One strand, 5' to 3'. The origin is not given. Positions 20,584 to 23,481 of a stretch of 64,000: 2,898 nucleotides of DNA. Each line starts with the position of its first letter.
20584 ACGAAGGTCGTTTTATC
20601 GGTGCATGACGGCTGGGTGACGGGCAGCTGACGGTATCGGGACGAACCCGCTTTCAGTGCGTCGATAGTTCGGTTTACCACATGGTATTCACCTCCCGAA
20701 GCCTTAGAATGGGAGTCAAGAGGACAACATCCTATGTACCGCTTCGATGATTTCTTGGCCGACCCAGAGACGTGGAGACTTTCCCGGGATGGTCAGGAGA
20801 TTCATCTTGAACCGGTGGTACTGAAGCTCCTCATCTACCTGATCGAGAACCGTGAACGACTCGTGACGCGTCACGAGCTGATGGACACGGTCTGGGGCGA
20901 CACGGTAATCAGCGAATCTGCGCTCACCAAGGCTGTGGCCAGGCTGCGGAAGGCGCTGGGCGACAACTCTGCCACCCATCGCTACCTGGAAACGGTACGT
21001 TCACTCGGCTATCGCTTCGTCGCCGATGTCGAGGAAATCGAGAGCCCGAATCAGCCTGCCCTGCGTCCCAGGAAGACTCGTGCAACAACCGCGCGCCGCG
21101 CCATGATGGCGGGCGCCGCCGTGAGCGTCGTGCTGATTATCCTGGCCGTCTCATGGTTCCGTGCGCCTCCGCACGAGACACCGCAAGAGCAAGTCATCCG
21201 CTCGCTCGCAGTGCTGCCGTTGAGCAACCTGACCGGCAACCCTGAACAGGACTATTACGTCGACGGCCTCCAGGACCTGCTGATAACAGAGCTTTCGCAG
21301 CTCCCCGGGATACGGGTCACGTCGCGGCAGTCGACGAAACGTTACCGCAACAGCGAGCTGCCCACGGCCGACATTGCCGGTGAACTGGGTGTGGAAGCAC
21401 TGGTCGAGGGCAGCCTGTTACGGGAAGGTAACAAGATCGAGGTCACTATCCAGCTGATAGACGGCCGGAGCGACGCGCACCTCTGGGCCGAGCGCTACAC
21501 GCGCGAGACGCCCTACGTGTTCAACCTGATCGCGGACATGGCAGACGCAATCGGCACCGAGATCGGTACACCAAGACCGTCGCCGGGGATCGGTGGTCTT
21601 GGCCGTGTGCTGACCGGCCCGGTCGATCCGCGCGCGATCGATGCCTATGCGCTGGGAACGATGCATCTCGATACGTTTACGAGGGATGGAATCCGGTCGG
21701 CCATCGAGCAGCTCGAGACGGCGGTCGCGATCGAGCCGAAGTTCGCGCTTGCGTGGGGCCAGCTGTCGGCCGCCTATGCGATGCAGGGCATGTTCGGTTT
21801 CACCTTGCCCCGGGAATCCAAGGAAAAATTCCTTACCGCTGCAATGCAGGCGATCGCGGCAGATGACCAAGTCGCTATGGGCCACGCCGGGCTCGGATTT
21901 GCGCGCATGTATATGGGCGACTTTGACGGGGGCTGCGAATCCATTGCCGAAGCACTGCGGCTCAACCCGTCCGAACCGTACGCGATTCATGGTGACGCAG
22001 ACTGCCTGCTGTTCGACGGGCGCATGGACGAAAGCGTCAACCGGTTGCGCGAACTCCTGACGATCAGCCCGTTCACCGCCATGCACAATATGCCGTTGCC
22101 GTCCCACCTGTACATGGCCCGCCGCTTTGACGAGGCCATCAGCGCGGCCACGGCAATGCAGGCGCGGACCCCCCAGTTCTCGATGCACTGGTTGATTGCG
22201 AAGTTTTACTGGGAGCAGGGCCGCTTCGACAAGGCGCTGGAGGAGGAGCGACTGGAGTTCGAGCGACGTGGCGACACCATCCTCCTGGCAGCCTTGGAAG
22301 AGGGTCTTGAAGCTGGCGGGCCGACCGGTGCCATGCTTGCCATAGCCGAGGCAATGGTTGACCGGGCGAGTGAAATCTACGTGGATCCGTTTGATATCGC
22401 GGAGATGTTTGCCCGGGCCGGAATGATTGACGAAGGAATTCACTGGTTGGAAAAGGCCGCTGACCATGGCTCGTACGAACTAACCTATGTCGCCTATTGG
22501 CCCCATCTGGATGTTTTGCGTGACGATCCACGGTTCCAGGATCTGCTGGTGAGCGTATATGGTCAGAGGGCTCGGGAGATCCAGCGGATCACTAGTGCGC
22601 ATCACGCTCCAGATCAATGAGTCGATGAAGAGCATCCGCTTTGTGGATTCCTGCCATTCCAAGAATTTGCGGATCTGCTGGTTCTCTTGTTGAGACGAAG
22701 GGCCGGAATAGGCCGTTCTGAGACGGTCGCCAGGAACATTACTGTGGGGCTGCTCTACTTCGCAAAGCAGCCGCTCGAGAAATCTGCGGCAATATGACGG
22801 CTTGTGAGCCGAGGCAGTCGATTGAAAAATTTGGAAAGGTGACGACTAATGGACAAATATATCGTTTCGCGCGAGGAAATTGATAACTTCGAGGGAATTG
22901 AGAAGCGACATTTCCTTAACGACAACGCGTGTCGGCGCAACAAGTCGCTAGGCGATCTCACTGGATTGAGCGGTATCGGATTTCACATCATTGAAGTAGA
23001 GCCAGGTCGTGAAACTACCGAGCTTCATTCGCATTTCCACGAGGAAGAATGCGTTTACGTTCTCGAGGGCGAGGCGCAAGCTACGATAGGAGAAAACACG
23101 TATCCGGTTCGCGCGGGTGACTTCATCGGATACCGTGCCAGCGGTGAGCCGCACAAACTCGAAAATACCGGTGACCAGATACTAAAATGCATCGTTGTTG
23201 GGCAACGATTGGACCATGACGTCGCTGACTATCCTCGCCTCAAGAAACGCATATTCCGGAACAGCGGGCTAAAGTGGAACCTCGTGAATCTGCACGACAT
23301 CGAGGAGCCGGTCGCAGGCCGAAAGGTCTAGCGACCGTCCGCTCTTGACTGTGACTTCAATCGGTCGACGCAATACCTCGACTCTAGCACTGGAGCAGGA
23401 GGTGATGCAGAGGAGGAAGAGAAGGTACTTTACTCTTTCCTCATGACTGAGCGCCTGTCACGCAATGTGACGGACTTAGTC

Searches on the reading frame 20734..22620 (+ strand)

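Call 62: search_protein_families(library=pfam, proteins=[window:20734-22620:+], max_evalue=0.001)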
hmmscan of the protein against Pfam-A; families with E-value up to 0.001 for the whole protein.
window:20734-22620:+ (628 aa): 8 families
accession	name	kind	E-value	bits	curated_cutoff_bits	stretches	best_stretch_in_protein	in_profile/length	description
PF00486.34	Trans_reg_C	-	2.9e-18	66.2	26.2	1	20-95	1-77/77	Transcriptional regulatory protein, C terminal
PF14559.12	TPR_19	-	8.5e-09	36.1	25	0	460-503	2-46/68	Tetratricopeptide repeat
PF07719.23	TPR_2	-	3.9e-08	33.2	27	0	383-413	3-33/34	Tetratricopeptide repeat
PF13432.12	TPR_16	-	5e-08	33.7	32.7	0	462-504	10-53/65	Tetratricopeptide repeat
PF13414.12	TPR_11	-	7.8e-06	25.9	26.8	0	323-352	13-42/42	TPR repeat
PF13181.12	TPR_8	-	0.00013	22.3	25.7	0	484-503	3-22/34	Tetratricopeptide repeat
PF13428.12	TPR_14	-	0.00047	21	23.5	0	485-503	4-22/44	Tetratricopeptide repeat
PF13424.12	TPR_12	-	0.00076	20.1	30.1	0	484-503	5-24/77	Tetratricopeptide repeat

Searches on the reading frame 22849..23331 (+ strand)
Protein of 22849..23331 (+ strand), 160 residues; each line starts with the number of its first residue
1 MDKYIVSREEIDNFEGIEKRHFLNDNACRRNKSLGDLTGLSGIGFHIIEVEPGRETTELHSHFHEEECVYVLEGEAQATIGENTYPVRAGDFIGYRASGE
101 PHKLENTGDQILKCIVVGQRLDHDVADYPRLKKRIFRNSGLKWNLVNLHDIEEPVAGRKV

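Call 62: search_protein_families(library=pfam, proteins=[window:22849-23331:+], max_evalue=0.001)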
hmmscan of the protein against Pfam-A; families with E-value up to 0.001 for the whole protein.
window:22849-23331:+ (160 aa): 3 families
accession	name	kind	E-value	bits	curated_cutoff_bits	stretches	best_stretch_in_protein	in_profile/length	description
PF07883.17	Cupin_2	-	2.5e-17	62.8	27.2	1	47-117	2-69/70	Cupin domain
PF01050.24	MannoseP_isomer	-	3.8e-06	27.5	23.6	1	46-119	31-104/116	Mannose-6-phosphate isomerase C-terminal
PF05899.18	Cupin_3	-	7.7e-05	22.8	23.5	1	58-96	18-57/74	EutQ-like cupin domain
